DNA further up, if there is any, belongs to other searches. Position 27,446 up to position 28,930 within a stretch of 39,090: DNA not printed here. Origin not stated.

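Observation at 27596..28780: DAC (DisA_N)-fold protein with altered catalytic motifs, an unassigned N-terminal half and a C-terminal zinc ribbon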

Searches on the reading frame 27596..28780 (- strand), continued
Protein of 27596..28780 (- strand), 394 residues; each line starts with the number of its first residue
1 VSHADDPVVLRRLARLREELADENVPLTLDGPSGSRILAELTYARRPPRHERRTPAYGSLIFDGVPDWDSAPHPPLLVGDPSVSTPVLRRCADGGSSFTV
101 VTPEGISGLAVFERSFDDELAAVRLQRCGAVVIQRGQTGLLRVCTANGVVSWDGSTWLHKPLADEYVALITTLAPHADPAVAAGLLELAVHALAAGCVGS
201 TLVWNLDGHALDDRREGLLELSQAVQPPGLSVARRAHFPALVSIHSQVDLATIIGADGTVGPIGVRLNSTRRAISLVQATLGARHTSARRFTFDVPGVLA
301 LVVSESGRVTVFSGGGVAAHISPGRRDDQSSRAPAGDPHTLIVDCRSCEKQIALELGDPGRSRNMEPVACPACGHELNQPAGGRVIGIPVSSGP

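Call 32: fold_search(model_id=the predicted structure, library=pdb)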
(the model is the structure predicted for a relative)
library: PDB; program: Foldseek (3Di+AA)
matches with E <= 10: 184; with E <= 0.001: 41
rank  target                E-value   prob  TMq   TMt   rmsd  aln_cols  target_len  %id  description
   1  9y4s_G                4.2e-07  1.00  0.27  0.33   5.5       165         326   24  Crystal structure of DNA integrity scanning protein (DisA) from Mycobacterium tuberculosis in complex with cyclic di-A (released 2025-09-17)
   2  9y9y_D                5.1e-07  1.00  0.27  0.31   5.4       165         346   24  Crystal structure of DNA integrity scanning protein DisA from Mycobacterium tuberculosis in complex with cyclic di-AMP (released 2025-09-24)
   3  9y9y_C                5.7e-07  1.00  0.27  0.32   5.5       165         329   24  Crystal structure of DNA integrity scanning protein DisA from Mycobacterium tuberculosis in complex with cyclic di-AMP (released 2025-09-24)
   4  9y9y_A                6.1e-07  1.00  0.26  0.29   3.4       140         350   23  Crystal structure of DNA integrity scanning protein DisA from Mycobacterium tuberculosis in complex with cyclic di-AMP (released 2025-09-24)
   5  9y4s_H                6.4e-07  1.00  0.26  0.30   3.5       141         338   23  Crystal structure of DNA integrity scanning protein (DisA) from Mycobacterium tuberculosis in complex with cyclic di-A (released 2025-09-17)
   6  9y4s_A                8.7e-07  1.00  0.27  0.31   5.5       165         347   24  Crystal structure of DNA integrity scanning protein (DisA) from Mycobacterium tuberculosis in complex with cyclic di-A (released 2025-09-17)
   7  9y4s_D                1.2e-06  1.00  0.28  0.32   5.0       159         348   24  Crystal structure of DNA integrity scanning protein (DisA) from Mycobacterium tuberculosis in complex with cyclic di-A (released 2025-09-17)
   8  9y9y_H                1.2e-06  1.00  0.27  0.49   5.5       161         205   24  Crystal structure of DNA integrity scanning protein DisA from Mycobacterium tuberculosis in complex with cyclic di-AMP (released 2025-09-24)
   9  9y4s_E                1.5e-06  1.00  0.27  0.34   4.7       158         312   24  Crystal structure of DNA integrity scanning protein (DisA) from Mycobacterium tuberculosis in complex with cyclic di-A (released 2025-09-17)
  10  9y4s_F                1.9e-06  1.00  0.27  0.34   5.5       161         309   24  Crystal structure of DNA integrity scanning protein (DisA) from Mycobacterium tuberculosis in complex with cyclic di-A (released 2025-09-17)
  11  9y4s_B                2.0e-06  1.00  0.27  0.30   4.7       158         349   24  Crystal structure of DNA integrity scanning protein (DisA) from Mycobacterium tuberculosis in complex with cyclic di-A (released 2025-09-17)
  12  4yxm_A                3.9e-06  1.00  0.27  0.30   4.9       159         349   13  Structure of Thermotoga maritima DisA D75N mutant with reaction product c-di-AMP (released 2015-06-03)
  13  3c1y_A                4.4e-06  1.00  0.27  0.30   4.9       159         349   14  Structure of bacterial DNA damage sensor protein with co-purified and co-crystallized ligand (released 2008-05-06)
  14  8ofj_A                9.0e-06  1.00  0.25  0.59   5.7       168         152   17  Mycoplasma pneumoniae CdaM (released 2023-06-21)
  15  8ofj_B                1.1e-05  1.00  0.23  0.53   6.3       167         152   15  Mycoplasma pneumoniae CdaM (released 2023-06-21)
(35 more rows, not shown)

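Call 40: search_solved_structures(query=A1, max_evalue=1, show_alignments=5)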
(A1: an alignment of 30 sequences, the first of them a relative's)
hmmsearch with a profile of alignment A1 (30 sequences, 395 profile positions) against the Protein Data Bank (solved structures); distinct sequences matched with E-value up to 1: 22.
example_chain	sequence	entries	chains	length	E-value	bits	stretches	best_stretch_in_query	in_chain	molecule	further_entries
7y0d_A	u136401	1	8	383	0.00088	21.3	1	242-318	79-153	DNA integrity scanning protein DisA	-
9y4s_A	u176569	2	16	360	0.00099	21.1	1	243-323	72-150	DNA integrity scanning protein DisA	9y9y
2fb5_A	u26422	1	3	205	0.0017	20.3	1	188-307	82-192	hypothetical Membrane Spanning Protein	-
7dg0_A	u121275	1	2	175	0.017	17.1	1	186-337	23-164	DAC domain-containing protein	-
7dfx_A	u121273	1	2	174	0.018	17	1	186-337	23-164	DAC domain-containing protein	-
6huw_A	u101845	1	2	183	0.019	16.9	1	257-339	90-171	Diadenylate cyclase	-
7ojs_H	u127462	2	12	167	0.019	16.9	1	258-339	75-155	Cyclic di-AMP synthase CdaA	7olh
9g69_C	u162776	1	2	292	0.021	16.8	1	247-325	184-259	Diadenylate cyclase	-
8ofj_B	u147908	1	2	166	0.029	16.3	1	269-321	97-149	Diadenylate cyclase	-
8ofo_AAA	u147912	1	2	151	0.047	15.6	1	247-322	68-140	Diadenylate cyclase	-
6gyw_A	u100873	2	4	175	0.054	15.4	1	178-323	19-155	Diadenylate cyclase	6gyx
6gyy_A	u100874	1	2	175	0.061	15.2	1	178-323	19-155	Diadenylate cyclase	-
9g0g_A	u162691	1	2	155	0.15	13.9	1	257-330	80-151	Cyclic di-AMP synthase CdaA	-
8ogk_A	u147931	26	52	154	0.18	13.7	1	257-329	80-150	Cyclic di-AMP synthase CdaA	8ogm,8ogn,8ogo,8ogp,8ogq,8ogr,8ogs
4qiw_P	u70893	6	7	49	0.34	12.8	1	341-390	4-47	DNA-directed RNA polymerase subunit P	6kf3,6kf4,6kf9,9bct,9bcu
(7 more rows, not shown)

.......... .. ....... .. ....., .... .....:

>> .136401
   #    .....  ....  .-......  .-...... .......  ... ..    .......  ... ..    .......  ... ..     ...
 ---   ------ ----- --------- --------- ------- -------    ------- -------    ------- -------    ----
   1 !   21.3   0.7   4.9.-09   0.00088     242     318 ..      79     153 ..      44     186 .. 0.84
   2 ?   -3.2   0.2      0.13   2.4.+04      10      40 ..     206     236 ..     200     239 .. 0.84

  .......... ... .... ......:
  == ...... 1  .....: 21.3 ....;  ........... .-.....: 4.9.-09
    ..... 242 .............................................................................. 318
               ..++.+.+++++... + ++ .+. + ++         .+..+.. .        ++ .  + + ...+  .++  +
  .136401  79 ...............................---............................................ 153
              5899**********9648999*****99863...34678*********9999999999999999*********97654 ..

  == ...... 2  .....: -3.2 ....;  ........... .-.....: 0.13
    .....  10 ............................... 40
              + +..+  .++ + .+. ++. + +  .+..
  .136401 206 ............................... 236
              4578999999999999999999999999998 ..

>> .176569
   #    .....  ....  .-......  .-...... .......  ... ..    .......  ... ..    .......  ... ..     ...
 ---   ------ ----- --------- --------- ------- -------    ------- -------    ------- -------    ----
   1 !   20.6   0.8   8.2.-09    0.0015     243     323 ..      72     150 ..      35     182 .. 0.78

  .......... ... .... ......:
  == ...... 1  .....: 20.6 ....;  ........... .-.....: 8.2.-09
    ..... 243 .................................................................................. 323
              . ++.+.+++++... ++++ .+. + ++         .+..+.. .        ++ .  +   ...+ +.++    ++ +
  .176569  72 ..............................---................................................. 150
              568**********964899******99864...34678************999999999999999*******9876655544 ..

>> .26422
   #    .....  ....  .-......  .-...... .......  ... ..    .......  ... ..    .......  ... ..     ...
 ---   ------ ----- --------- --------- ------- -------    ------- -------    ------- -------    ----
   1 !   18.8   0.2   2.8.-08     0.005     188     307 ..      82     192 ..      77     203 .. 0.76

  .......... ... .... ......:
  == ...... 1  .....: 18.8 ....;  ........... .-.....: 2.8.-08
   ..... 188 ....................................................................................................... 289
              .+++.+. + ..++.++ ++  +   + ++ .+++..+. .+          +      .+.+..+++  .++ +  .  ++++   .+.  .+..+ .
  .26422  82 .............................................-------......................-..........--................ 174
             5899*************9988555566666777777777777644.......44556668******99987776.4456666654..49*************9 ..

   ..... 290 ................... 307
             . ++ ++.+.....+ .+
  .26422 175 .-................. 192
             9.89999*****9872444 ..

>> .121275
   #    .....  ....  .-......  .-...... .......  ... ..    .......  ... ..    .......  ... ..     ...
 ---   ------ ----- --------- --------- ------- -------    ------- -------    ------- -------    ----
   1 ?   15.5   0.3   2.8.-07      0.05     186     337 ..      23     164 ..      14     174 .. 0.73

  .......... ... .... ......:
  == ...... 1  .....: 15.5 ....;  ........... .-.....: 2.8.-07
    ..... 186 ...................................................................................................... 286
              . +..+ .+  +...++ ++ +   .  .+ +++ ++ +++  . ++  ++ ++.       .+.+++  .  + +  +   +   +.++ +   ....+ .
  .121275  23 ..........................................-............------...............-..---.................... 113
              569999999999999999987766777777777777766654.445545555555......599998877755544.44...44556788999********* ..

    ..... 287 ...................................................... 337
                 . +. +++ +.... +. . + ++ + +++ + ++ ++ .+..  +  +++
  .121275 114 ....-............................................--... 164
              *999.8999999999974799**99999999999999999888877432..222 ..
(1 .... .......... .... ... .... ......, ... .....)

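Call 45: find_encoding_contigs(protein=P0007, flank=7000, max_places=2)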
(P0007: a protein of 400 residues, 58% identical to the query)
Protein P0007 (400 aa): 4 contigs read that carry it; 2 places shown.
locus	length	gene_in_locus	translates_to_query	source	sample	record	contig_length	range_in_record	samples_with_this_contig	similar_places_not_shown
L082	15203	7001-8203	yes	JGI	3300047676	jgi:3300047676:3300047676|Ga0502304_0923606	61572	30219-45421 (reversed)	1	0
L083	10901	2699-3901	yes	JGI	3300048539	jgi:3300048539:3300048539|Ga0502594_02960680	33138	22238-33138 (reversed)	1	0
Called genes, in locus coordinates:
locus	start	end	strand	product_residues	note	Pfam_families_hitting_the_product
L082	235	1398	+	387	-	PF18845:baeRF_family3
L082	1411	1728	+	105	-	-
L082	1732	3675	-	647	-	-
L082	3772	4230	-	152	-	PF00111:Fer2, PF13085:Fer2_3 (weak), PF01799:Fer2_2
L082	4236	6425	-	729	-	PF20256:MoCoBD_2, PF02738:MoCoBD_1, PF20256:MoCoBD_2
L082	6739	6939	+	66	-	-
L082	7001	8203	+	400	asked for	PF21753:DACNK, PF02457:DAC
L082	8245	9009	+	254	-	PF04542:Sigma70_r2, PF04539:Sigma70_r3, PF04545:Sigma70_r4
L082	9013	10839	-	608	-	PF19291:TREH_N, PF00723:Glyco_hydro_15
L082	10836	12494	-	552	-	PF00732:GMC_oxred_N, PF05199:GMC_oxred_C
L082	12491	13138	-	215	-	PF13618:Gluconate_2-dh3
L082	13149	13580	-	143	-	-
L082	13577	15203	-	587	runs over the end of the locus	PF02776:TPP_enzyme_N, PF00205:TPP_enzyme_M, PF02775:TPP_enzyme_C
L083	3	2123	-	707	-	?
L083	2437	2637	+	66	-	-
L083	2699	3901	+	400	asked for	PF21753:DACNK, PF02457:DAC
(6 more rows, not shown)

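Call 46: find_encoding_contigs(protein=P0012, flank=7000, max_places=2)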
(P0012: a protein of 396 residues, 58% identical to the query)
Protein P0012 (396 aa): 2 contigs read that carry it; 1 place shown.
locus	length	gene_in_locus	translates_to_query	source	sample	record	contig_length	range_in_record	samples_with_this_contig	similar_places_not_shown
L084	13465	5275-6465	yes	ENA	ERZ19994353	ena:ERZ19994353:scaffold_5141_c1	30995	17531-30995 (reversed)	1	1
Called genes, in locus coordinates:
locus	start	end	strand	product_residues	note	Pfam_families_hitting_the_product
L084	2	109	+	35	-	?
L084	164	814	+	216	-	PF00230:MIP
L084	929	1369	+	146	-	-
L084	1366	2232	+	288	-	PF01609:DDE_Tnp_1, PF13701:DDE_Tnp_1_4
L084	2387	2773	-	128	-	-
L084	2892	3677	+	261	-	PF00230:MIP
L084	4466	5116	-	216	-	-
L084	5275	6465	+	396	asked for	PF21753:DACNK, PF02457:DAC (faint)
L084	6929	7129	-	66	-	-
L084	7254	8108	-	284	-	PF01145:Band_7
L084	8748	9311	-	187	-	PF01740:STAS, PF13466:STAS_2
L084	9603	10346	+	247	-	PF00702:Hydrolase, PF13419:HAD_2 (weak)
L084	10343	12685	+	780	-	PF03636:Glyco_hydro_65N, PF03632:Glyco_hydro_65m, PF03633:Glyco_hydro_65C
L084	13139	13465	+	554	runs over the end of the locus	PF00479:G6PD_N, PF02781:G6PD_C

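Call 47: find_encoding_contigs(protein=P0016, flank=7000, max_places=2)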
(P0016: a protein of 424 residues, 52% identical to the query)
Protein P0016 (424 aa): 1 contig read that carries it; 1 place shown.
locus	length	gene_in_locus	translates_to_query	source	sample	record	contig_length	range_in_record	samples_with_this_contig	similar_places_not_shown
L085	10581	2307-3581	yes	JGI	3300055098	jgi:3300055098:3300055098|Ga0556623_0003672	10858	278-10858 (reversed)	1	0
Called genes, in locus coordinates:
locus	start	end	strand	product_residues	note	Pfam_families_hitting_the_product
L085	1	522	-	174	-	?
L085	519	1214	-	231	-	PF04203:Sortase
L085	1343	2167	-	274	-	PF19663:DUF6166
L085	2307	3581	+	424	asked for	PF21753:DACNK, PF02457:DAC (weak)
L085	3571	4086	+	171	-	-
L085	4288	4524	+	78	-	-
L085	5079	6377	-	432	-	PF00344:SecY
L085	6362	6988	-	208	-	-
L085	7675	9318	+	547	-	PF13458:Peripla_BP_6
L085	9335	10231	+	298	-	PF02653:BPD_transp_2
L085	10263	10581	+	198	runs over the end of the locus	?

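Call 59: search_protein_families(library=pfam, proteins=[L082:6739-6939:+], max_evalue=0.01)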
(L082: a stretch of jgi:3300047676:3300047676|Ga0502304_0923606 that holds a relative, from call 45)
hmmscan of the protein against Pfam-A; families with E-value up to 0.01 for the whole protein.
L082:6739-6939:+ (66 aa): 0 families

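Call 60: list_cluster_members(proteins=[window:27596-28780:-, window:20141-20800:-, window:21433-23244:+, window:23246-24295:+, window:26182-27366:-])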
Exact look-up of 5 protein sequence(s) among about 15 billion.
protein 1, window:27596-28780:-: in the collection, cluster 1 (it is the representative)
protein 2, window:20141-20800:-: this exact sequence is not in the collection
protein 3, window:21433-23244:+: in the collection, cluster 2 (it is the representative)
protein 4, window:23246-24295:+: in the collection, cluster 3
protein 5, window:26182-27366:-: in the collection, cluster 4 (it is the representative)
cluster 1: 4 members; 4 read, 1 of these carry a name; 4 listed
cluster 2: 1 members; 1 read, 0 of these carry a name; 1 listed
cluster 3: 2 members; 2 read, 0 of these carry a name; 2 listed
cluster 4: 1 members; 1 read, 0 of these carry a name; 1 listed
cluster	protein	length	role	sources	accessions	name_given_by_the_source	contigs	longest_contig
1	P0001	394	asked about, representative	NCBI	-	-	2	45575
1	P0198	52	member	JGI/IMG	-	hypothetical protein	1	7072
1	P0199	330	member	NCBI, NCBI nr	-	-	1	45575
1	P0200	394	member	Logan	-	-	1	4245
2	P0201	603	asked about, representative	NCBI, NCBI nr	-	-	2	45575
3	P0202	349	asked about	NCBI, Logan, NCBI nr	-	-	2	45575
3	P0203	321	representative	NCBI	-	-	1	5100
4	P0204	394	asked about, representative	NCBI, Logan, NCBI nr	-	-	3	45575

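Call 61: find_homologous_proteins(query=L001:17365-18000:-, max_evalue=1e-60)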
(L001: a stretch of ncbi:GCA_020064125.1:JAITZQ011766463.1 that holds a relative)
Query L001:17365-18000:- (211 aa): 4441 proteins with E <= 1e-60 among 8000 candidates; the best 120 are listed.
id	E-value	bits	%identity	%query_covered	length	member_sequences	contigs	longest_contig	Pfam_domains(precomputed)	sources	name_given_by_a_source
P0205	5.1e-141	486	100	100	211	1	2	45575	PF00081.28,PF02777.24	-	-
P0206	1.6e-117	409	82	100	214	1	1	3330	PF00081.28,PF02777.24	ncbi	-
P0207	6.4e-114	397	85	93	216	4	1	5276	PF00081.28,PF02777.24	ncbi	-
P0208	4.0e-111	388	78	98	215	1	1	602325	PF00081.28,PF02777.24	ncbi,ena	-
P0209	9.4e-111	387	80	96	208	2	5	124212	PF00081.28,PF02777.24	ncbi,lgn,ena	-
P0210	5.1e-110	385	80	99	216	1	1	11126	PF00081.28,PF02777.24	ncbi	-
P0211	7.1e-110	384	79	100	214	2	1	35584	PF00081.28,PF02777.24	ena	-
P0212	1.1e-108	380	81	96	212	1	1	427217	PF00081.28,PF02777.24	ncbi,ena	-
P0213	1.7e-108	380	79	97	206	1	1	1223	PF00081.28,PF02777.24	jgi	-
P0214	6.4e-106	371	78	97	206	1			PF00081.28,PF02777.24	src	-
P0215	1.8e-105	370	74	97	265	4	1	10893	PF00081.28,PF02777.24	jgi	-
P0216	2.1e-105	370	77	97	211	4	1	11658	PF00081.28,PF02777.24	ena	-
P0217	8.4e-105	368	81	93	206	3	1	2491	PF00081.28,PF02777.24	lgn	-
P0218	1.3e-93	331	73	92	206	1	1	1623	PF00081.28,PF02777.24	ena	-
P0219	1.3e-92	328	72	93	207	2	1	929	PF00081.28,PF02777.24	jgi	jgi:Fe-Mn family superoxide dismutase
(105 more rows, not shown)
